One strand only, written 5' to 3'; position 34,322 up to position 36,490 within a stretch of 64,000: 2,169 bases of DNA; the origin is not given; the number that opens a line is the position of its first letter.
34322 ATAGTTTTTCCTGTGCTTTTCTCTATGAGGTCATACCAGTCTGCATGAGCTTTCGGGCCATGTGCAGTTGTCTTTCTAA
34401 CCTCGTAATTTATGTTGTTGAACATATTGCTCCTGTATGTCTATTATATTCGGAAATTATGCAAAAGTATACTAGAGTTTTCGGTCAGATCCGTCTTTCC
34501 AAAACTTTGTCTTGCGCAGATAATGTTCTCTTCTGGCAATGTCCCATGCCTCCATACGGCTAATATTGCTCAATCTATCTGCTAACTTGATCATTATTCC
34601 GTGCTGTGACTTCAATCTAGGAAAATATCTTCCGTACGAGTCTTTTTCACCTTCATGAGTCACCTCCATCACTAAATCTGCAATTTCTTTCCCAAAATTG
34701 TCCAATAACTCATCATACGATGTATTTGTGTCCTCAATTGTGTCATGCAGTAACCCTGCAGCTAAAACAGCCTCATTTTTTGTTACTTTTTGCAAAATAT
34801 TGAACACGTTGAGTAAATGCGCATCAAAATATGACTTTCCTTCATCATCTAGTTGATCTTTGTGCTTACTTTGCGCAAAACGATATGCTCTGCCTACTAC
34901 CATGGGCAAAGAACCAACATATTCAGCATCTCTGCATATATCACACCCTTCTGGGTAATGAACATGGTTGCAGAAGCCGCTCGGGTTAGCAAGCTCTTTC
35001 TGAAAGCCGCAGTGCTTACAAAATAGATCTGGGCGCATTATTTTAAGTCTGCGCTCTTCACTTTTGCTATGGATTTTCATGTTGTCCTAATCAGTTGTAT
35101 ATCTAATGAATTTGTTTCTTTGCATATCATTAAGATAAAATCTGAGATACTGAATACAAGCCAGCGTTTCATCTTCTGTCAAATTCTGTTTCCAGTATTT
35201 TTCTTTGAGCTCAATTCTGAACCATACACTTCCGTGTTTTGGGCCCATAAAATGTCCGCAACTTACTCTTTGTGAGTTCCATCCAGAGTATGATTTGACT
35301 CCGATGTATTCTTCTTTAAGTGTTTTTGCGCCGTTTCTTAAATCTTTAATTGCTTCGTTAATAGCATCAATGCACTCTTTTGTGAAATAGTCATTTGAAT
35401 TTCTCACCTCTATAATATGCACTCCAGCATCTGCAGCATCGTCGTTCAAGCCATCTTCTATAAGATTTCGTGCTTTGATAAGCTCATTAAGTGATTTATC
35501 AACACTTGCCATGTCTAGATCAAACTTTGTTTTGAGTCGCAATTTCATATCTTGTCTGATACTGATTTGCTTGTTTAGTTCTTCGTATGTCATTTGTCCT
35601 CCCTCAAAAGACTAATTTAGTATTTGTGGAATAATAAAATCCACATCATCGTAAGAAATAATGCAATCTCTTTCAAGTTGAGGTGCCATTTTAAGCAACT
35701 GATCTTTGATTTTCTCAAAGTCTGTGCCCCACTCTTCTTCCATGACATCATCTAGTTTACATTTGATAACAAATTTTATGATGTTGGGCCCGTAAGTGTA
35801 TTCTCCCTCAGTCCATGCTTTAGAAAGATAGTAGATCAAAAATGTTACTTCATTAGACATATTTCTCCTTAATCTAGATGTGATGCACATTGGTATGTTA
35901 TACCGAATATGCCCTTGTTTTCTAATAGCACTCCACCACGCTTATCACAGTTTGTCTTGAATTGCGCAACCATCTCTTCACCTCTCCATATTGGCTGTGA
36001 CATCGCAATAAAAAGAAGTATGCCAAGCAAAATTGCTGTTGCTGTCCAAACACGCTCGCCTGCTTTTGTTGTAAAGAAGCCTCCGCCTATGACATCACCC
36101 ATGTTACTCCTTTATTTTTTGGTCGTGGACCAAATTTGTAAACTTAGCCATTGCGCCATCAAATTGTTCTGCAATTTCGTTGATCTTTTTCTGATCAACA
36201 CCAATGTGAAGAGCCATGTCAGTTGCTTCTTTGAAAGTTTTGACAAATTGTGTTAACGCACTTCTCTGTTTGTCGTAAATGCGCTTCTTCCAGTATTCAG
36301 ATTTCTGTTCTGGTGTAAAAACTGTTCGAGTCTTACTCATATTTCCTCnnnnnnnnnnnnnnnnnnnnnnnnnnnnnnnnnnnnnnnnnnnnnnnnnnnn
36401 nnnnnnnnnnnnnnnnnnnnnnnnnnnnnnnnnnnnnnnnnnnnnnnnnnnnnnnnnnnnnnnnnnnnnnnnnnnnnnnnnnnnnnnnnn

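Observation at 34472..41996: RNA-repair and stress-nucleotide module in the leftward operons: RtcB ligase, SpoT-like ppGpp hydrolase, second HD protein, metallophosphoesterase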

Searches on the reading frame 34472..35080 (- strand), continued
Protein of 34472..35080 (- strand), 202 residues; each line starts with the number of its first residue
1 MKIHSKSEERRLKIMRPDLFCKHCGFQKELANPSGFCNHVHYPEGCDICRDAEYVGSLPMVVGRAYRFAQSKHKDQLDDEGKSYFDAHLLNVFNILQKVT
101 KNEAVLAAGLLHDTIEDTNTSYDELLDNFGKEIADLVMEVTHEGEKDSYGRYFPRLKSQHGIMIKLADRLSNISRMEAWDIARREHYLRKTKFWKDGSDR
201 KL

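Call 64: fold_search(model_id=the predicted structure, library=pdb)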
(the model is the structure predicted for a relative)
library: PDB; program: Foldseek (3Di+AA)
matches with E <= 10: 128; with E <= 0.001: 38
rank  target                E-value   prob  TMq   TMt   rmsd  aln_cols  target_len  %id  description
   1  3nqw_A                2.7e-06  1.00  0.55  0.62   4.6       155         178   28  A metazoan ortholog of SpoT hydrolyzes ppGpp and plays a role in starvation responses (released 2010-09-08)
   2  6s2t                  3.3e-06  1.00  0.58  0.35   4.1       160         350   28  Structure of the N-terminal catalytic region of T. thermophilus Rel bound to ppGpp (released 2020-07-08)
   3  7ohg                  3.8e-06  1.00  0.59  0.35   3.4       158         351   27  Structure of Thermus thermophilus Rel bound to the non-hydrolasable alarmone analogue (released 2022-06-01)
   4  9chy_A                3.8e-06  1.00  0.55  0.62   4.4       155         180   30  Crystal structure of the human MESH1 (D66K)-PAPS complex (released 2025-12-10)
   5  9chy_B                4.6e-06  1.00  0.55  0.62   4.4       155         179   29  Crystal structure of the human MESH1 (D66K)-PAPS complex (released 2025-12-10)
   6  24io_B                5.6e-06  1.00  0.58  0.37   2.5       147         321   27  Crystal structure of the RelSeq N-terminal domain from Streptococcus equisimilis in complex with pppGpp (released 2026-03-18)
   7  5vxa_A                7.4e-06  1.00  0.55  0.62   4.3       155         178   29  Structure of the human Mesh1-NADPH complex (released 2018-05-23)
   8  6s2u                  9.9e-06  1.00  0.57  0.35   4.3       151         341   29  Structure of the catalytic domain of T. thermophilus Rel in complex with AMP and ppGpp (released 2020-07-08)
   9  7qpr_A                1.0e-05  1.00  0.59  0.18   3.3       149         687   28  Structure of full length SpoT (released 2023-01-18)
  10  7qpr_D                1.0e-05  1.00  0.59  0.18   3.4       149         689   28  Structure of full length SpoT (released 2023-01-18)
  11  7qpr_C                1.0e-05  1.00  0.58  0.18   3.5       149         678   28  Structure of full length SpoT (released 2023-01-18)
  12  3nr1_A                1.2e-05  1.00  0.54  0.61   4.4       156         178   31  A metazoan ortholog of SpoT hydrolyzes ppGpp and plays a role in starvation responses (released 2010-09-08)
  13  1vj7_B                1.5e-05  1.00  0.57  0.37   5.3       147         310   28  Crystal structure of the bifunctional catalytic fragment of RelSeq, the RelA/SpoT homolog from Streptococcus equisimil (released 2004-05-04)
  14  6s2v_C                1.6e-05  1.00  0.62  0.38   3.5       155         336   29  Structure of the N-terminal catalytic region of T. thermophilus Rel (released 2020-07-08)
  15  8acu_A                1.8e-05  1.00  0.59  0.35   3.2       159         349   27  Structure of Bacillus subtilis Rel in complex with DarB (released 2023-07-19)
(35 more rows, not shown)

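Call 72: search_protein_families(library=phrogs, proteins=[L081:9552-10019:+, L081:9166-9381:+, L081:7959-9164:+, L081:10577-11029:+, L081:11088-12800:+], max_evalue=0.001)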
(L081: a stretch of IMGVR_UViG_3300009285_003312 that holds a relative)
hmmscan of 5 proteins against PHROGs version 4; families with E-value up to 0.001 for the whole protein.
L081:9552-10019:+ (155 aa): 1 family
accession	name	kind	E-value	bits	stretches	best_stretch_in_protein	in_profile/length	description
phrog_13421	-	unknown function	2.5e-19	70.9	2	37-79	24-64/157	-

L081:9166-9381:+ (71 aa): 0 families

L081:7959-9164:+ (401 aa): 2 families
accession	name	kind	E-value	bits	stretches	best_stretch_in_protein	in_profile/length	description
phrog_1075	-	DNA, RNA and nucleotide metabolism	1.8e-121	407.5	1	4-401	57-441/459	tRNA splicing ligase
phrog_32430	-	DNA, RNA and nucleotide metabolism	1.7e-41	142.2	1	272-401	9-138/139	tRNA splicing ligase RtcB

L081:10577-11029:+ (150 aa): 0 families

L081:11088-12800:+ (570 aa): 3 families
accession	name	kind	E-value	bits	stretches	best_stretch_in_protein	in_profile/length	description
phrog_2443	-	other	1.2e-19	71.4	1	283-450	199-359/801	amidoligase enzyme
phrog_7469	-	other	6.9e-14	53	1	304-464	56-220/357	amidoligase enzyme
phrog_38711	-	unknown function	1.9e-05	24.4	1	301-455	228-383/568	-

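Call 74: find_related_loci(query=A1, collection=viral_contigs, flank=8000)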
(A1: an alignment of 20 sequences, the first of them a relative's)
Query A1 (202 aa) in viral_contigs; peptide patterns used: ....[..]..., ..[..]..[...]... (x = any residue, [..] = any of these).
600 stretches matched a pattern (row limit reached: there are more); 559 encode a relative of the query (tblastn E <= 1e-3); the best 80 are kept; 79 distinct loci.
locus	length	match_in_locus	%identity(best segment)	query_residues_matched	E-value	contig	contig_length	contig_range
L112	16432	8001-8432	64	56-199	1e-58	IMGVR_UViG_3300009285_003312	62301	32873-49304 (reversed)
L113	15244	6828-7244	63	61-199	3e-56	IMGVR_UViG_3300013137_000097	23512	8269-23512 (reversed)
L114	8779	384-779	65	64-195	2e-55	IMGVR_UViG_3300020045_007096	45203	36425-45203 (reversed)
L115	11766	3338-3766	59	58-200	2e-54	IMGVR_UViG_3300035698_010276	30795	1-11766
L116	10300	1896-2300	59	65-199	8e-53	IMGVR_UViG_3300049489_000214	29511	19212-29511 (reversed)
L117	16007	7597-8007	60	64-201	2e-51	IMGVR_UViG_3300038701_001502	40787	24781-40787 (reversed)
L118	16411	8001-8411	59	64-200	4e-51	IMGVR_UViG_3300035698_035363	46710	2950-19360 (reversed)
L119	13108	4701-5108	59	65-200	5e-50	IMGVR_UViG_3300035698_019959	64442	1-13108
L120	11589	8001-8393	60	64-194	9e-50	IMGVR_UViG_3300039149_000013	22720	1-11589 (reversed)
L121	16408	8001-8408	59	64-199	4e-49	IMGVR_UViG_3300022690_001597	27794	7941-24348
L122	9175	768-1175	57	62-195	1e-48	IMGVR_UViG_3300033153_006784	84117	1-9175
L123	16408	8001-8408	57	61-195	4e-48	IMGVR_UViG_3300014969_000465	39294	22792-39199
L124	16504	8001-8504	49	37-200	2e-47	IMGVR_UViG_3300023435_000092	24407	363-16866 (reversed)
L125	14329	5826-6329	49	37-200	2e-47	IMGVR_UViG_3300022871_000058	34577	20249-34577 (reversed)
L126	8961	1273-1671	59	64-195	8e-48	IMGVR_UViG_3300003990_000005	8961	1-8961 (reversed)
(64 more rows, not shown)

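Call 97: find_related_loci(query=A1, collection=genome_contigs, flank=5000)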
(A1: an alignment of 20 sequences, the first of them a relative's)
Query A1 (202 aa) in genome_contigs; peptide patterns used: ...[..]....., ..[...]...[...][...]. (x = any residue, [..] = any of these).
600 stretches matched a pattern (row limit reached: there are more); 590 encode a relative of the query (tblastn E <= 1e-3); the best 80 are kept; 80 distinct loci.
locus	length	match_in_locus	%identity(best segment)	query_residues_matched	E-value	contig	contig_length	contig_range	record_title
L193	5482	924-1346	50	57-195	4e-39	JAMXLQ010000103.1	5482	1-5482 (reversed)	MAG: Methanosarcina sp. isolate Bin.035_Pasture k127_3632983, whole genome shotgun sequence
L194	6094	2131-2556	49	55-194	1e-38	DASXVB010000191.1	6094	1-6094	MAG TPA_asm: Methanosarcina sp. isolate SMAG_U4733 k141_111335, whole genome shotgun sequence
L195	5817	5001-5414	44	62-195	9e-35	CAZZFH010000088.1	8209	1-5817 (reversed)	MAG TPA_asm: uncultured Candidatus Bathyarchaeia archaeon isolate SRP178699_co2_149 genome assembly, contig: NODE_9509_l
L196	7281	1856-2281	35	62-194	1e-20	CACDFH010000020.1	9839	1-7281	uncultured marine group I thaumarchaeote isolate AG-365-G13 genome assembly, contig: AG-365-G13_NODE_20, whole genome sh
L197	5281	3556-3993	37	59-188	3e-20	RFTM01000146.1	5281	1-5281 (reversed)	MAG: Gammaproteobacteria bacterium isolate WB4_1_1000 contig_100_145, whole genome shotgun sequence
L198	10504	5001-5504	34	55-197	8e-20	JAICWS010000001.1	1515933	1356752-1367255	MAG: Alphaproteobacteria bacterium isolate LS_FP_2_bin.61 k141_1880192_length_1515933_cov_24.9696, whole genome shotgun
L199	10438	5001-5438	36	39-173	5e-19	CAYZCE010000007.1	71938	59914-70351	MAG TPA_asm: uncultured Rhodospirillaceae bacterium isolate SRP193066_co1_6 genome assembly, contig: NODE_413_length_719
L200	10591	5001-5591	33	21-197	7e-19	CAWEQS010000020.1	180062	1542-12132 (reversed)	MAG: uncultured beta proteobacterium isolate MFD02979.bin.1.195 genome assembly, contig: contig_68402, whole genome shot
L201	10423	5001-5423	37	61-188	9e-19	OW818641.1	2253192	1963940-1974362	metagenome genome assembly, chromosome: 1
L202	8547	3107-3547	35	49-180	1e-18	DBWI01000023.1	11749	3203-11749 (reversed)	MAG TPA_asm: Christensenella sp. UBA1242 UBA1242_contig_124020, whole genome shotgun sequence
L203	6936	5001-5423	36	48-173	1e-18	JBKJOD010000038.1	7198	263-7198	MAG: Phycisphaerales bacterium isolate ant_bin.395 k117_3295809, whole genome shotgun sequence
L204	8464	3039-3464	37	64-192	1e-18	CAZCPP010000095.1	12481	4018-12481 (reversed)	MAG TPA_asm: uncultured Anaerolineaceae bacterium isolate binchicken_co97_16 genome assembly, contig: NODE_20089_length_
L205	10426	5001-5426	37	59-188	1e-18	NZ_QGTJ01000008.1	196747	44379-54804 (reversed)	Plasticicumulans acidivorans strain DSM 23606 Ga0215699_108, whole genome shotgun sequence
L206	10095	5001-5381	36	61-177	2e-18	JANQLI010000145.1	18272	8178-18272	MAG: Alphaproteobacteria bacterium isolate PL25a_bin.55 k99_785142, whole genome shotgun sequence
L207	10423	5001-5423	36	61-189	2e-18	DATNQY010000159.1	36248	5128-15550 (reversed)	MAG TPA_asm: Candidatus Obscuribacterales bacterium isolate SMAG_U16519 k141_740377, whole genome shotgun sequence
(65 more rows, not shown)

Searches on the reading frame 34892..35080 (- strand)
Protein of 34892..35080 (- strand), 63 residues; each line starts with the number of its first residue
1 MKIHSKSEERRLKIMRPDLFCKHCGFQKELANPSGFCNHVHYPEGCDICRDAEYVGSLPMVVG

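Call 85: search_solved_structures(query=window:34892-35080:-, max_evalue=10, show_alignments=3)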
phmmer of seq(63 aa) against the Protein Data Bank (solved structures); distinct sequences matched with E-value up to 10: 4.
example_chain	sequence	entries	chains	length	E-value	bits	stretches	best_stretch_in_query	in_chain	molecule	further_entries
2c7m_A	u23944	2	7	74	0.75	13.6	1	5-39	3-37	RAB GUANINE NUCLEOTIDE EXCHANGE FACTOR 1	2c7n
9b23_D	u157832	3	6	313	1.3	12.9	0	16-49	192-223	NAP1 isoform 1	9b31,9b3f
5g2e_A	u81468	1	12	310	2.1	12.2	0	16-49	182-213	NUCLEOSOME ASSEMBLY PROTEIN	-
7qbs_A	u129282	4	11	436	7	10.6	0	20-51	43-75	Methyl coenzyme M reductase-arginine methyltransferase Mmp10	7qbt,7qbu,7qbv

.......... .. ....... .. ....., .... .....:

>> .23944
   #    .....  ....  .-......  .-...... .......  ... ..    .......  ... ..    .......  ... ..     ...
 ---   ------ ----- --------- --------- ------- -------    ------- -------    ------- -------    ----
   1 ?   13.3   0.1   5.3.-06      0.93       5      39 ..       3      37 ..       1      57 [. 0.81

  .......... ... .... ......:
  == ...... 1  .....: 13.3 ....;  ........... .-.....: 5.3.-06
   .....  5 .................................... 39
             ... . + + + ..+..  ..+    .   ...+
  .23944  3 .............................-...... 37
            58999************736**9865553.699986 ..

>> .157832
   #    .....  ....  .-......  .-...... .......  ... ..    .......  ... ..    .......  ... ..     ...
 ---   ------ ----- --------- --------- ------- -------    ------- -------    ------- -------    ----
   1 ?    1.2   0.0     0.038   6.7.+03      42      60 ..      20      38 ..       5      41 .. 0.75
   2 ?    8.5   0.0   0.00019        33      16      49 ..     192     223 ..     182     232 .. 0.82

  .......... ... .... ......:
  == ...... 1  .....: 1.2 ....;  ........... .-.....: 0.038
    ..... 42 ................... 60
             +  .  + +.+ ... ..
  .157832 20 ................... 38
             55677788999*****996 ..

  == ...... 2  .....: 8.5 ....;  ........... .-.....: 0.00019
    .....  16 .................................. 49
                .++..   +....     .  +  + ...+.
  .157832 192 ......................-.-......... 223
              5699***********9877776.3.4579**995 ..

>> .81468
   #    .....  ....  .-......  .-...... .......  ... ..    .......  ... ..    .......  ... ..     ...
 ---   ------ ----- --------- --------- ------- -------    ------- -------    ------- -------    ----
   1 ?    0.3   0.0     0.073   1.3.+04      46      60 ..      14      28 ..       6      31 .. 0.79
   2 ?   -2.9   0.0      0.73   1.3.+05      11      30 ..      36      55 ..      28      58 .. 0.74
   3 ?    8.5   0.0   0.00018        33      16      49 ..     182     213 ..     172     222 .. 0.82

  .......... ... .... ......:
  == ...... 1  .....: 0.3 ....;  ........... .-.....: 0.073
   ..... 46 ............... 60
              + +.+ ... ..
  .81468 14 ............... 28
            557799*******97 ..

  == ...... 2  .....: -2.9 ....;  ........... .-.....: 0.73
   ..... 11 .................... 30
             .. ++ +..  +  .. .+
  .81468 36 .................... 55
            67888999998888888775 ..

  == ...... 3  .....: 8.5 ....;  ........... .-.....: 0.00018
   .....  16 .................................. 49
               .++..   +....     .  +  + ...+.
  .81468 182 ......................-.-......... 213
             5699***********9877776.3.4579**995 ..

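Call 86: search_protein_families(library=pfam, proteins=[window:34892-35080:-], max_evalue=10)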
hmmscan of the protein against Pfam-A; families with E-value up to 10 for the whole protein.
seq(63 aa): 0 families

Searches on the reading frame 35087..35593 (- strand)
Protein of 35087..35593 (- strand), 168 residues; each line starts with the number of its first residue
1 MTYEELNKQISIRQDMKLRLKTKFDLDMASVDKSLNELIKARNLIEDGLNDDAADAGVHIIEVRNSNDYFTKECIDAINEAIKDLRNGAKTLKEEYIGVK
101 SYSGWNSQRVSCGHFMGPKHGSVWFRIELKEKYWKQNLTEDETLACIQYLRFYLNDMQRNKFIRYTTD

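Call 4: search_protein_families(library=pfam, proteins=[window:35087-35593:-], max_evalue=0.01)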
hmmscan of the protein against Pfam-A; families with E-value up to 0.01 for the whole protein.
window:35087-35593:- (168 aa): 0 families

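Call 9: search_protein_families(library=phrogs, proteins=[window:35087-35593:-], max_evalue=0.01)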
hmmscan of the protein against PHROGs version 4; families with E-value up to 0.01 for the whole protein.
window:35087-35593:- (168 aa): 1 family
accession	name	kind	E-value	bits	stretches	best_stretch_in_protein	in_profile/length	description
phrog_13608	-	unknown function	7.6e-25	88.7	1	1-151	1-153/169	-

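Call 19: search_protein_families(library=ncbifam, proteins=[window:35087-35593:-], max_evalue=0.01)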
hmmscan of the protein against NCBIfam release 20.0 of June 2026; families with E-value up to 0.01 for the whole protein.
window:35087-35593:- (168 aa): 0 families

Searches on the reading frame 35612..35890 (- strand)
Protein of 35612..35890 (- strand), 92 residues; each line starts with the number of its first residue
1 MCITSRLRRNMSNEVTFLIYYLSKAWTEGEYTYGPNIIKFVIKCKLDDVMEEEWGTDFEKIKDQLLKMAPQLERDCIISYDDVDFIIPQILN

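Call 66: search_protein_families(library=pfam, proteins=[window:35612-35890:-], max_evalue=1)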
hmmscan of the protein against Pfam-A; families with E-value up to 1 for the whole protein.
window:35612-35890:- (92 aa): 0 families

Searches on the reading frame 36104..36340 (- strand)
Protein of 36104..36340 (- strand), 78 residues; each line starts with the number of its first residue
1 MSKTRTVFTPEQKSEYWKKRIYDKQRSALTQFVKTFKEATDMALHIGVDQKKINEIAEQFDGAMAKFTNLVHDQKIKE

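Call 66: search_protein_families(library=pfam, proteins=[window:36104-36340:-], max_evalue=1)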
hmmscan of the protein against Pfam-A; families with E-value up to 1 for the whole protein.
window:36104-36340:- (78 aa): 2 families
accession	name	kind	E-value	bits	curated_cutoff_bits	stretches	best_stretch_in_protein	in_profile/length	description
PF14411.12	LHH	-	0.021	15.4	23.3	0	2-21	55-74/76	A nuclease of the HNH/ENDO VII superfamily with conserved LHH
PF11588.13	DUF3243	-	0.032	14.9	27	1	30-66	7-43/79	Protein of unknown function (DUF3243)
